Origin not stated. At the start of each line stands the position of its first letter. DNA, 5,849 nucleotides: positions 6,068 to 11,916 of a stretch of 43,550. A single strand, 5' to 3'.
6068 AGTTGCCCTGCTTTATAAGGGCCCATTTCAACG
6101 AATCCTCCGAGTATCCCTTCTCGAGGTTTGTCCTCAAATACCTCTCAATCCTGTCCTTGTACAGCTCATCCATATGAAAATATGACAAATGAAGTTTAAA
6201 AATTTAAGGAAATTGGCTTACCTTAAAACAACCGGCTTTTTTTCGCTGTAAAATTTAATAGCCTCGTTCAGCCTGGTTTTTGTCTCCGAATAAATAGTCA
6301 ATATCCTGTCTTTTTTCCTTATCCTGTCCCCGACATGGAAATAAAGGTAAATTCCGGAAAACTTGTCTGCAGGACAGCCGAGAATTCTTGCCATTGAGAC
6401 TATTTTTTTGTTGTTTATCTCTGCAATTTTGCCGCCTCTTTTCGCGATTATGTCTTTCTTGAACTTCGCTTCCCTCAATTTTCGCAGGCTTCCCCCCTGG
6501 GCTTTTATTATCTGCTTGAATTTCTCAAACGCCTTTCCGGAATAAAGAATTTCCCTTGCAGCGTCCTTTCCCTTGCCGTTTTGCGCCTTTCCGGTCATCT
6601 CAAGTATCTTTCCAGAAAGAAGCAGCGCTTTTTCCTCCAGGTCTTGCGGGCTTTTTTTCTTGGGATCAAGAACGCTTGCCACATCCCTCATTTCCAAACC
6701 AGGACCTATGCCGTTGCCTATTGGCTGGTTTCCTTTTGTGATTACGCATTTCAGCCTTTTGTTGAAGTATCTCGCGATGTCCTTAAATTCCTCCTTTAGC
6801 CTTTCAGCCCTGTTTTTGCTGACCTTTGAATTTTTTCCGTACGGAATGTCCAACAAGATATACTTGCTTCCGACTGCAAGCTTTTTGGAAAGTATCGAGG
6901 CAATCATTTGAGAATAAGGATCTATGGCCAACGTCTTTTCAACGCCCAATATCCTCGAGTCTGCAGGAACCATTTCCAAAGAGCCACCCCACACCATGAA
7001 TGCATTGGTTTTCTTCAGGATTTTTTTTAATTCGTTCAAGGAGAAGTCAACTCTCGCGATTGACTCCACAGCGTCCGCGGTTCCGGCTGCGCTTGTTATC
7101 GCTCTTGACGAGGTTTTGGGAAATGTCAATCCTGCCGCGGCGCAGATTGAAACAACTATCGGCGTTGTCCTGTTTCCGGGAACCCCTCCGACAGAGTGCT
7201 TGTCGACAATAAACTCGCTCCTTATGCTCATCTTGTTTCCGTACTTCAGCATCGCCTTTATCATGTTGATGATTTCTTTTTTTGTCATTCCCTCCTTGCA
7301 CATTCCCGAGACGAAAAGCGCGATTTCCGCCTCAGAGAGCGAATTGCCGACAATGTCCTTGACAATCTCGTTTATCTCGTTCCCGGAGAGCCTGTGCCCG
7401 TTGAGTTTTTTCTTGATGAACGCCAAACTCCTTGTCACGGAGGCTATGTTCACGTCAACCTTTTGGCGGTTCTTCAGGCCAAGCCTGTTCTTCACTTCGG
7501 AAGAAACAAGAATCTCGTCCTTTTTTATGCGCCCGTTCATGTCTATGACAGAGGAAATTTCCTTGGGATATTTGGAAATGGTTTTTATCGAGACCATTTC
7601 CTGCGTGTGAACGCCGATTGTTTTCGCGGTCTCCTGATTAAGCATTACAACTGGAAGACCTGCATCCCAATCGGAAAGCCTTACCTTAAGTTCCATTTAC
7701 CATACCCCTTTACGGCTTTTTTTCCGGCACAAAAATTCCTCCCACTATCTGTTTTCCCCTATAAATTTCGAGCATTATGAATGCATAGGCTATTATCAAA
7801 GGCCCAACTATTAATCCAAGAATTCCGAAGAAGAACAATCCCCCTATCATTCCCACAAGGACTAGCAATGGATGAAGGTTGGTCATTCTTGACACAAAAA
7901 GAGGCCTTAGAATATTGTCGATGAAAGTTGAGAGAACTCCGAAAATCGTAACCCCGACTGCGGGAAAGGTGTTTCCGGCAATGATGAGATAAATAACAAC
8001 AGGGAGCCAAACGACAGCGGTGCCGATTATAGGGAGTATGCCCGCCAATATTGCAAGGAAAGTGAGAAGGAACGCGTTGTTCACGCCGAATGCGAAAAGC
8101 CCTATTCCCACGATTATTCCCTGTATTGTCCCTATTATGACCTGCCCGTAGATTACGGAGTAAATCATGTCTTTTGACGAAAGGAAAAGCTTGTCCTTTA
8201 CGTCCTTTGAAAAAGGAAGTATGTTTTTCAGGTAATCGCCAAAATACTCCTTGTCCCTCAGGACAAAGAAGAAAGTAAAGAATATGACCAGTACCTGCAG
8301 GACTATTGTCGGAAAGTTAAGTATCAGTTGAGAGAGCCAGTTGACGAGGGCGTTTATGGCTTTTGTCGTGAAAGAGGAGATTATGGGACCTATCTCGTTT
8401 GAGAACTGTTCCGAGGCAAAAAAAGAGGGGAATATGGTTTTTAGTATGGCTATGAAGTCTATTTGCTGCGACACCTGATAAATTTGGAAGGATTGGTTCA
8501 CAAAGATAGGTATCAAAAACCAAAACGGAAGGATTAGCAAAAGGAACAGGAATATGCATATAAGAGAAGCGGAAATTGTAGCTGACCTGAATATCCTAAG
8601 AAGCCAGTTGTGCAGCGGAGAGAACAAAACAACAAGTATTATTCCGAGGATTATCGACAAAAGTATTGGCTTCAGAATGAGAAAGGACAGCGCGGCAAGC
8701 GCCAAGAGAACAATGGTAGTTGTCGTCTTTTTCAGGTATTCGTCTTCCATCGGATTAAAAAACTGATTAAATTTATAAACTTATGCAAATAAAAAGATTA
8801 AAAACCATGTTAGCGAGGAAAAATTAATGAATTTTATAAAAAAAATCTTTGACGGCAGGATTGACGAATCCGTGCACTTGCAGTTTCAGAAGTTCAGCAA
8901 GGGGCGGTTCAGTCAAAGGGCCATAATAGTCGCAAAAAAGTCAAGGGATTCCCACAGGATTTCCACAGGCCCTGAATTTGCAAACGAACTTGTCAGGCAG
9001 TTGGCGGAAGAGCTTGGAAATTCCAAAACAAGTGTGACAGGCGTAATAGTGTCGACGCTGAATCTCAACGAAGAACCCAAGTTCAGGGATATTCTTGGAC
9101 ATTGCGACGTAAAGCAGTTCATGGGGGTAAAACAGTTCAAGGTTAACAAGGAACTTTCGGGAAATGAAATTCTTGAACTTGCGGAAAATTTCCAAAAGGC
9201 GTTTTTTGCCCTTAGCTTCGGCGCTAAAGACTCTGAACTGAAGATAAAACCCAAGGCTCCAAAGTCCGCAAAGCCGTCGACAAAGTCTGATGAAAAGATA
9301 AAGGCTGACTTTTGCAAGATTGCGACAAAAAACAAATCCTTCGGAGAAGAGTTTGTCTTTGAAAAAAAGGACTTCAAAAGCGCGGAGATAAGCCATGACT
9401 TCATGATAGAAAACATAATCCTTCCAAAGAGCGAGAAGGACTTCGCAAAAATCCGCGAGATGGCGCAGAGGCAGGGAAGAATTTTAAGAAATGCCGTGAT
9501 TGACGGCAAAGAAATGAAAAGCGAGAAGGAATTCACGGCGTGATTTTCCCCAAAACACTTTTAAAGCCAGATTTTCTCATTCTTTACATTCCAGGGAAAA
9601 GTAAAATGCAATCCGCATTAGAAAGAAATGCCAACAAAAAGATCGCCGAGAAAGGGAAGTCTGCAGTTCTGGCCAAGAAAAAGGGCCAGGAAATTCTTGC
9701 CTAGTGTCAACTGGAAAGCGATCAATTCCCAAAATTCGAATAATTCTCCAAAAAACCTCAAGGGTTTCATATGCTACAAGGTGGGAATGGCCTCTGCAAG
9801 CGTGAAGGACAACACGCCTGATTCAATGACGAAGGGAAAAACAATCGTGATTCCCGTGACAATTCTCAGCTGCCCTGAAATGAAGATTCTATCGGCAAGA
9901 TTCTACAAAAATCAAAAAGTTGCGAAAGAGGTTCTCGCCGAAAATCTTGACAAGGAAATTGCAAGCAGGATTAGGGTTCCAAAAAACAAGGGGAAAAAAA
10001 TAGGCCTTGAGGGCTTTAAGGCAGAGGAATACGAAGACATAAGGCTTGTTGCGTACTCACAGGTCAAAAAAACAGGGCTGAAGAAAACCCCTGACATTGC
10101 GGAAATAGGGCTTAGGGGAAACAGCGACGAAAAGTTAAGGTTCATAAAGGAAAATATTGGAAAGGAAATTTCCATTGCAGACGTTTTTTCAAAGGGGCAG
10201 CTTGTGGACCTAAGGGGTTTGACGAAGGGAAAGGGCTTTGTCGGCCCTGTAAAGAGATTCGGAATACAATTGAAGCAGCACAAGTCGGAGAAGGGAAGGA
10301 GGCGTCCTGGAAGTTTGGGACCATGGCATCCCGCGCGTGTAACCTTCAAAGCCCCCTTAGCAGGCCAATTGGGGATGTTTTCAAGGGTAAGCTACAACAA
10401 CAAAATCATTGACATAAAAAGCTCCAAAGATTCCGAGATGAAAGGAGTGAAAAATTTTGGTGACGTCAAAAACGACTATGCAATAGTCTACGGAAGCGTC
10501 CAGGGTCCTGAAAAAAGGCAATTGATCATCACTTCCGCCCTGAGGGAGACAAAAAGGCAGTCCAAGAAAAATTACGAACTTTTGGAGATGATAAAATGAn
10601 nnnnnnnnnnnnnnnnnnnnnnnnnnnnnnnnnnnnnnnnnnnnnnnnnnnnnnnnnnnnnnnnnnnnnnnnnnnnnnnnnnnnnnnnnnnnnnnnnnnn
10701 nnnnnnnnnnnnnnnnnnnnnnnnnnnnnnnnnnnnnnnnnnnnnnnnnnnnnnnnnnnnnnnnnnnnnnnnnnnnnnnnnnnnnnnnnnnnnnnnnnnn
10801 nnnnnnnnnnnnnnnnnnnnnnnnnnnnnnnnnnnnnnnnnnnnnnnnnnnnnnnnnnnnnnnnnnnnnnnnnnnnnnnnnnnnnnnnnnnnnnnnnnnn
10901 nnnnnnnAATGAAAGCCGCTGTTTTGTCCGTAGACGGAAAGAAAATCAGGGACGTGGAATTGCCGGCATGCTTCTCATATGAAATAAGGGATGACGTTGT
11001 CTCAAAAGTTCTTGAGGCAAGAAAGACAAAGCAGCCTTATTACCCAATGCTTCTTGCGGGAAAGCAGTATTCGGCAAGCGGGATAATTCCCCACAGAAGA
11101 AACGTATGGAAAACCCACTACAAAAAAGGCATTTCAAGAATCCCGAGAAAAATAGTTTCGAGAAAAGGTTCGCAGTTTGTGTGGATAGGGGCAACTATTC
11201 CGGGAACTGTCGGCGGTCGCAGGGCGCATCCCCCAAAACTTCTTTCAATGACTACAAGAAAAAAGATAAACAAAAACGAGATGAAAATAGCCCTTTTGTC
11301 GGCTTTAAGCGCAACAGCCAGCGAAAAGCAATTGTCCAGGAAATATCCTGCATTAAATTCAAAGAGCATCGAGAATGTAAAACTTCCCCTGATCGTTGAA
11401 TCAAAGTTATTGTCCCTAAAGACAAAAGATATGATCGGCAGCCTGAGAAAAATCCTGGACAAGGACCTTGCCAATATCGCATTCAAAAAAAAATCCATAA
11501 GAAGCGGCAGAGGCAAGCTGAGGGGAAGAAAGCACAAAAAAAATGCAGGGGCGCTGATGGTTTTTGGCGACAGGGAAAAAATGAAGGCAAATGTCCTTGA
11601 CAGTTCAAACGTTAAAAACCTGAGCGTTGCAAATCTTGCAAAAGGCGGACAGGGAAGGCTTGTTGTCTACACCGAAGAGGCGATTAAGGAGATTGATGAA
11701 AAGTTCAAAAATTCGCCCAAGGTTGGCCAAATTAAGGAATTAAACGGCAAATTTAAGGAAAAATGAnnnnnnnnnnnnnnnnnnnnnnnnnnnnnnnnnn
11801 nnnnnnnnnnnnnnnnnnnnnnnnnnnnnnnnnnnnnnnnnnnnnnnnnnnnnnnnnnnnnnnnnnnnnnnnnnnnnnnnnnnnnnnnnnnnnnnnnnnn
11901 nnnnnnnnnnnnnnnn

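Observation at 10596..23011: Five low-GC orphan ORFs inserted into gene junctions of the ribosomal-protein superoperon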

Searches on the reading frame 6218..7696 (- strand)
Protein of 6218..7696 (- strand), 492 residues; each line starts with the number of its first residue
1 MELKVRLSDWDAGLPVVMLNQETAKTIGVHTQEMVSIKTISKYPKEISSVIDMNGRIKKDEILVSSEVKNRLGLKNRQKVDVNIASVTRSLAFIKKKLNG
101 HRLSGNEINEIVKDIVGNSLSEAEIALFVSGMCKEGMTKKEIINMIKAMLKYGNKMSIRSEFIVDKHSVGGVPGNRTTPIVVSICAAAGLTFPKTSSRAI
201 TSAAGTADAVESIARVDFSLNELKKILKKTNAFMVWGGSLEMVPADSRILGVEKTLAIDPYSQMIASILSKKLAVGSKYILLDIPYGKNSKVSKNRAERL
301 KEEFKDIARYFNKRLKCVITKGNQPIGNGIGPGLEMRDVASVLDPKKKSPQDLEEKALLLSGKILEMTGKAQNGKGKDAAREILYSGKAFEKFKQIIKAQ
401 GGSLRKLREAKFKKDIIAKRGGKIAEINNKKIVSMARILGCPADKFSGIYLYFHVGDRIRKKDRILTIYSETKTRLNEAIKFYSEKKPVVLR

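Call 57: search_protein_families(library=pfam, proteins=[window:6218-7696:-], max_evalue=0.001)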
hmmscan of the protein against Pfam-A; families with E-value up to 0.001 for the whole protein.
window:6218-7696:- (492 aa): 3 families
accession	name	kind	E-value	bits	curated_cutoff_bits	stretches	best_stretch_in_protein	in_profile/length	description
PF02885.22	Glycos_trans_3N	-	5.5e-13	48.9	26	1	93-153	3-63/63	Glycosyl transferase family, helical bundle domain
PF00591.27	Glycos_transf_3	-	1.5e-09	38.3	27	1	163-389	4-252/253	Glycosyl transferase family, a/b domain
PF07831.19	PYNP_C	-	2.4e-07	30.7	27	1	424-482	2-67/75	Pyrimidine nucleoside phosphorylase C-terminal domain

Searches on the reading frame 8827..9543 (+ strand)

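Call 57: search_protein_families(library=pfam, proteins=[window:8827-9543:+], max_evalue=0.001)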
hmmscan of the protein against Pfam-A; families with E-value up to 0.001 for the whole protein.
window:8827-9543:+ (238 aa): 0 families

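Call 59: search_protein_families(library=phrogs, proteins=[window:8827-9543:+], max_evalue=0.05)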
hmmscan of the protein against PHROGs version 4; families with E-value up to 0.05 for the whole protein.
window:8827-9543:+ (238 aa): 1 family
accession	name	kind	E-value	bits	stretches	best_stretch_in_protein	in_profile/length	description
phrog_22355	-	unknown function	0.02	15.9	0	102-162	6-66/88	-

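Call 60: search_protein_families(library=padloc, proteins=[window:8827-9543:+], max_evalue=0.05)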
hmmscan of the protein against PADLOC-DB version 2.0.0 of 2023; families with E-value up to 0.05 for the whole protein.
window:8827-9543:+ (238 aa): 0 families

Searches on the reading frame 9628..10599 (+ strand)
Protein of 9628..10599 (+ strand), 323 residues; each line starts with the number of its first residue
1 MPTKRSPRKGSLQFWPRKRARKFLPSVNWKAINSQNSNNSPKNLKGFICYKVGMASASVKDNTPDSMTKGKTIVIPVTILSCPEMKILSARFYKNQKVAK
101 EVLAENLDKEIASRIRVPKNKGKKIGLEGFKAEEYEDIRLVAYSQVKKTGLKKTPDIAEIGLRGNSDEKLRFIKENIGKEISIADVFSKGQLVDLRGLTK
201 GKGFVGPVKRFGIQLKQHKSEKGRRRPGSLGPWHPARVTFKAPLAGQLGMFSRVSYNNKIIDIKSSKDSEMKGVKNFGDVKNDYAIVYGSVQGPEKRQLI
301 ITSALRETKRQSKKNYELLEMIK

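Call 56: search_protein_families(library=pfam, proteins=[window:9628-10599:+], max_evalue=0.00001)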
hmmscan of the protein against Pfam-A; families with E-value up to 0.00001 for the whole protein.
window:9628-10599:+ (323 aa): 1 family
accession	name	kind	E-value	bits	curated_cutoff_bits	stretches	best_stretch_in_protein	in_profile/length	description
PF00297.29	Ribosomal_L3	-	1.2e-53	182.9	22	1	5-312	7-353/369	Ribosomal protein L3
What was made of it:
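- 9628..24938 (+): Ribosomal-protein superoperon (uL3 to SecY) that hosts the inserts. Pfam on the key members (call 56).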

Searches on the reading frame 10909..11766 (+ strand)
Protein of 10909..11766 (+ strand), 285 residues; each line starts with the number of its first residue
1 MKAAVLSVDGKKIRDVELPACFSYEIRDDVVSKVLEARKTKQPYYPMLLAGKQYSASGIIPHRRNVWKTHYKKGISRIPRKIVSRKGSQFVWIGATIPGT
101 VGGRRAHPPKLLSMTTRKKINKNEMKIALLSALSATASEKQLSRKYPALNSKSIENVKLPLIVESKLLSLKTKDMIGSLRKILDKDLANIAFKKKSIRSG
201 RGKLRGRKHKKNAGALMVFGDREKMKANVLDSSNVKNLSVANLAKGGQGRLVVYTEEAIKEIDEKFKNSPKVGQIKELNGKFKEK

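Call 56: search_protein_families(library=pfam, proteins=[window:10909-11766:+], max_evalue=0.00001)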
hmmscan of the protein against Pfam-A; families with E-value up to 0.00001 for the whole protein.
window:10909-11766:+ (285 aa): 1 family
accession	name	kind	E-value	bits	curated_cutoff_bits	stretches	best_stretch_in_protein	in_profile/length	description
PF00573.27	Ribosomal_L4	-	3.2e-15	56.7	25.8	1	16-264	1-189/190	Ribosomal protein L4/L1 family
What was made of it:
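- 10909..11766 (+): uL4, flank of A and of the exonuclease. Pfam Ribosomal_L4 3e-15 (call 56).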
